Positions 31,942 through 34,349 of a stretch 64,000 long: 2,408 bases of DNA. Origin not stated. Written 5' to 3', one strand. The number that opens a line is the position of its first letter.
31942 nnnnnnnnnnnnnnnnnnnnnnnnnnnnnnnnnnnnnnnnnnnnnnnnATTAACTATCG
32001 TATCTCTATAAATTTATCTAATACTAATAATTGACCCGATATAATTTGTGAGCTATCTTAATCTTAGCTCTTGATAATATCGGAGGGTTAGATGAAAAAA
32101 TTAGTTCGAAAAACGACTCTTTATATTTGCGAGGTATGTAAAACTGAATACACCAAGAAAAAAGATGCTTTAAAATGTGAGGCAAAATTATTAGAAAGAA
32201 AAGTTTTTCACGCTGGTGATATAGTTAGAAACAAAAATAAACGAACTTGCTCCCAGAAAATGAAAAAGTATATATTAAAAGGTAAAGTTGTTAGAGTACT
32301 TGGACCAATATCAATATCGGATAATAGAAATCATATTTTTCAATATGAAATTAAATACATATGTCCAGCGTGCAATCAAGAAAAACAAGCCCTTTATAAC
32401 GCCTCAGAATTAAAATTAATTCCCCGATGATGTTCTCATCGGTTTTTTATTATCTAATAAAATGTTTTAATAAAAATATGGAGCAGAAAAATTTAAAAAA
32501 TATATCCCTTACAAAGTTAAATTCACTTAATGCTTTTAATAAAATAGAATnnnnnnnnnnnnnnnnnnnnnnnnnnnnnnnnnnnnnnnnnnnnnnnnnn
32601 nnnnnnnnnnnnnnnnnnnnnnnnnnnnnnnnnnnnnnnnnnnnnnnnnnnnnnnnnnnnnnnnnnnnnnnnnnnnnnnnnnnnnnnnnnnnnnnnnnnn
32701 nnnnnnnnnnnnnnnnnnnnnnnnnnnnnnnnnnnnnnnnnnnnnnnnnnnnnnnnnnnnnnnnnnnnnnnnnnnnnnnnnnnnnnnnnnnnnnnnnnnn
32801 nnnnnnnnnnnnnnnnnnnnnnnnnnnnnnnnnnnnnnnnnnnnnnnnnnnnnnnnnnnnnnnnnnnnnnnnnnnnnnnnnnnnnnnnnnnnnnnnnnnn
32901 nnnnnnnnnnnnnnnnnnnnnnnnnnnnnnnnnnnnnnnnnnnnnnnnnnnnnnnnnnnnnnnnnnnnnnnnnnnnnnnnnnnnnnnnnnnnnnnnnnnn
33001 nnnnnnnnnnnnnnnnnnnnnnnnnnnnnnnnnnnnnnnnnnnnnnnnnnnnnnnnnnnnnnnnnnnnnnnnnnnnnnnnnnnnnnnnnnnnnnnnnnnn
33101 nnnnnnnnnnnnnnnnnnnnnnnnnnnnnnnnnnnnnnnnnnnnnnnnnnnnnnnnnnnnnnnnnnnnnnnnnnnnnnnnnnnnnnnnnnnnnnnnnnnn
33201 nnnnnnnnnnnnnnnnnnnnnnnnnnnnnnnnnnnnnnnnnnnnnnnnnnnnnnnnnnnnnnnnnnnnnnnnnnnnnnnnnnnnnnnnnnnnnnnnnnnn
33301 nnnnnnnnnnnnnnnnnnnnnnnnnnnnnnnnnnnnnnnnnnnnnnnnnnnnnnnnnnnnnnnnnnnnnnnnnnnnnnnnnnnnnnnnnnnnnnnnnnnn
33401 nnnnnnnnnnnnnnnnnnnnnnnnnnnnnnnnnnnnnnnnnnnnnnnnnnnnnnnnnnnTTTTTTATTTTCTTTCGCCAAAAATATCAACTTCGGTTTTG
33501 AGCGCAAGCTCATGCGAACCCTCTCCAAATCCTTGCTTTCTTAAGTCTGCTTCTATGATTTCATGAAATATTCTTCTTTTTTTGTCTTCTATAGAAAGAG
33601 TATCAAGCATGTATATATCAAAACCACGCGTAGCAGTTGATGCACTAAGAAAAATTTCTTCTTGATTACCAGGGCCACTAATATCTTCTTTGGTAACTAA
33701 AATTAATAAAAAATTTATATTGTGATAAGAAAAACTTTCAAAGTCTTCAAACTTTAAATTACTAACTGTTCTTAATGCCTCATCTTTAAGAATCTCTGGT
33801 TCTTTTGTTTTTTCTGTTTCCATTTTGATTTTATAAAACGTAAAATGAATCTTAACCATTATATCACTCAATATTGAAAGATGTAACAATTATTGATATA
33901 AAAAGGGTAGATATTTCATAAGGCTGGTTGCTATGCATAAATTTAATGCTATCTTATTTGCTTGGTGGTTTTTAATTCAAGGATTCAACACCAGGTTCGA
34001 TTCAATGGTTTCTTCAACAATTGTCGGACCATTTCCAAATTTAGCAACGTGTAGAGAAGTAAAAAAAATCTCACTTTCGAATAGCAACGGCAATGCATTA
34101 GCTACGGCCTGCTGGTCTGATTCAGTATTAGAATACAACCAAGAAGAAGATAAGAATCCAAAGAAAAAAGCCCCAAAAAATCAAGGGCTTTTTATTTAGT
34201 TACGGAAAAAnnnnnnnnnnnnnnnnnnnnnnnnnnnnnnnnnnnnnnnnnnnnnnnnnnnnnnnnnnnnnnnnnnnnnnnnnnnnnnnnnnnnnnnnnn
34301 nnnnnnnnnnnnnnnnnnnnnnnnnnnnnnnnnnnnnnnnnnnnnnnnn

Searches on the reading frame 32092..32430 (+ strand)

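Call 69: search_protein_families(library=pfam, proteins=[window:32092-32430:+], max_evalue=0.01)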
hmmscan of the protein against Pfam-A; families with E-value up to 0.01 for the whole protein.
window:32092-32430:+ (112 aa): 1 family
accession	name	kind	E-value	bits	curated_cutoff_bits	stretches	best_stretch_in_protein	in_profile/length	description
PF01358.24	PARP_regulatory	-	0.0096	15.3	25.4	0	17-76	108-169/292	Poly A polymerase regulatory subunit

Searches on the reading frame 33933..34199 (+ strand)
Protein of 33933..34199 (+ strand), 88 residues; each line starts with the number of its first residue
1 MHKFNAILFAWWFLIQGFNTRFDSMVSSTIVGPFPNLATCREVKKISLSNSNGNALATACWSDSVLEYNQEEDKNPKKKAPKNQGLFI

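Call 4: search_protein_families(library=pfam, proteins=[window:33933-34199:+], max_evalue=0.1)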
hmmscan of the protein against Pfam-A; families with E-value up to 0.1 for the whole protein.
window:33933-34199:+ (88 aa): 0 families

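Call 5: search_protein_families(library=ncbifam, proteins=[window:33933-34199:+], max_evalue=0.1)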
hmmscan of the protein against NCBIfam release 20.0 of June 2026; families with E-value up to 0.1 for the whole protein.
window:33933-34199:+ (88 aa): 1 family
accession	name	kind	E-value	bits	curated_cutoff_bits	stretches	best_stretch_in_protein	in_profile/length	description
TIGR03839.1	termin_org_P1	equivalog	0.062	10.7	625.6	1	31-83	257-308/1425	adhesin P1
